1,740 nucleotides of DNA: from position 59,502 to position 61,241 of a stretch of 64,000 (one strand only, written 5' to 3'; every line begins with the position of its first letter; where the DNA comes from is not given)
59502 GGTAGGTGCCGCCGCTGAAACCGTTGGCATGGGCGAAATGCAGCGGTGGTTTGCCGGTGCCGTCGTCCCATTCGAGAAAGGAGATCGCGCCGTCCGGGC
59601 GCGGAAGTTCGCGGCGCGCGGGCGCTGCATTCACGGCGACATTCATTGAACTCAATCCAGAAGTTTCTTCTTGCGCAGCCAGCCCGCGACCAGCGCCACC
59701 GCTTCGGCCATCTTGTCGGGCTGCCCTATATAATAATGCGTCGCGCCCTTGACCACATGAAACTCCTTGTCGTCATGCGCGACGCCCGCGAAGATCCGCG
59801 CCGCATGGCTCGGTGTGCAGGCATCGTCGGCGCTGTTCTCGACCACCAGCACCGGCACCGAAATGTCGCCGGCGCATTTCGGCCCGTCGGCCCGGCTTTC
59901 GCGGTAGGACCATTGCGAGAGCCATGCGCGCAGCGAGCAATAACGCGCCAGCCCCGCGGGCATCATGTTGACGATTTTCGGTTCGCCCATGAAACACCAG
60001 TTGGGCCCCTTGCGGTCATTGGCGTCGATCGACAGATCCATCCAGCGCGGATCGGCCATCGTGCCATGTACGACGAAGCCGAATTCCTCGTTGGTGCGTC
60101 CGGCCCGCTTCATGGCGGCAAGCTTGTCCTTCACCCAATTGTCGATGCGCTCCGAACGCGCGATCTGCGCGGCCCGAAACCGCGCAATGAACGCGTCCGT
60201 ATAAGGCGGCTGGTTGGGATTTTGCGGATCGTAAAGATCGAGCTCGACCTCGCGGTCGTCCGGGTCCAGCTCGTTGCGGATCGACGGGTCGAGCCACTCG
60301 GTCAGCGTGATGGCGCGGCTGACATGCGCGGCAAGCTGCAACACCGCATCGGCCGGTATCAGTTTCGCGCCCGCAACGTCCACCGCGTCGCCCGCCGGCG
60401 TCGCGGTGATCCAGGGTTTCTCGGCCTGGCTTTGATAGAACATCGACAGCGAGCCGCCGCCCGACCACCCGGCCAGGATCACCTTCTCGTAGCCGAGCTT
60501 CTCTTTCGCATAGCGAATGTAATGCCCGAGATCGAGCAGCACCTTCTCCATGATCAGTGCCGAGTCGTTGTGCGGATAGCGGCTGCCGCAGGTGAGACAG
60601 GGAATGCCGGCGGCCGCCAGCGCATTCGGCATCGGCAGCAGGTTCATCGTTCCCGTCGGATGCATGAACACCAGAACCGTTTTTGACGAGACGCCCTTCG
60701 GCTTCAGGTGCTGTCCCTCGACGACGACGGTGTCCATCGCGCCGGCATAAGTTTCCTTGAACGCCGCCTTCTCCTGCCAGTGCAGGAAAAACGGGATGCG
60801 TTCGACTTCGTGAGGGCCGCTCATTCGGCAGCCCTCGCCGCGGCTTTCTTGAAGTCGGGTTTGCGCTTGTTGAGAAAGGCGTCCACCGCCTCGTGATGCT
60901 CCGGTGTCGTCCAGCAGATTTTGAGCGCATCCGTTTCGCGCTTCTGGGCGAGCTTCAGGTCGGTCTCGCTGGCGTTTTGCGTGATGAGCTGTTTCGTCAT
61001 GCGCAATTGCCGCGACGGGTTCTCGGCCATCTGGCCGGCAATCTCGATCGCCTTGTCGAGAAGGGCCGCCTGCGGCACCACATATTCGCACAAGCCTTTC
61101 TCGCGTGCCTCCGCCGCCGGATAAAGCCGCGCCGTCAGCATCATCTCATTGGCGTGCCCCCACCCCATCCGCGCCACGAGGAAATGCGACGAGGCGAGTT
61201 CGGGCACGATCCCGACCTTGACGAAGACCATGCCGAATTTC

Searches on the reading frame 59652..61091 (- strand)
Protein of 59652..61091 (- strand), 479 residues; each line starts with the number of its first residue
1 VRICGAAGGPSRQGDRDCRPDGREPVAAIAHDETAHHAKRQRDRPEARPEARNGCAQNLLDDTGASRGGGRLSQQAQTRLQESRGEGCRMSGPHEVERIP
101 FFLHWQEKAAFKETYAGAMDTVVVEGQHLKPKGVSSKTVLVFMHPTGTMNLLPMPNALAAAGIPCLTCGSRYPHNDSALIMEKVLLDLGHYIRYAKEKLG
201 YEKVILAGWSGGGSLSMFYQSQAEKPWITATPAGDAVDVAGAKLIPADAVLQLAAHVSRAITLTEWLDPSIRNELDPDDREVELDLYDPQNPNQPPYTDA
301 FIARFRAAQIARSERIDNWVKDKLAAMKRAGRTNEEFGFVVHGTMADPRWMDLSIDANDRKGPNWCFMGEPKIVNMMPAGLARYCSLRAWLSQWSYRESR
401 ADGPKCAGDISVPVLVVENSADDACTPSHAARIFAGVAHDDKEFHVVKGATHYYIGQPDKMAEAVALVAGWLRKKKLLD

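Call 50: search_protein_families(library=pfam, proteins=[window:59652-61091:-], max_evalue=0.0001)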
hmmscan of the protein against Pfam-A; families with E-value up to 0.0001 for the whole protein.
window:59652-61091:- (479 aa): 3 families
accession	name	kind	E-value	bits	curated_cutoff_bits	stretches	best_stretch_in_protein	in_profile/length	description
PF12146.15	Hydrolase_4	-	7.9e-07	29.1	27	0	407-456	187-236/239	Serine aminopeptidase, S33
PF12697.13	Abhydrolase_6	-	2.4e-06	28.8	26.3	0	157-464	22-217/217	Alpha/beta hydrolase family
PF00326.27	Peptidase_S9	-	7.8e-06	26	22.6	0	410-474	143-208/213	Prolyl oligopeptidase family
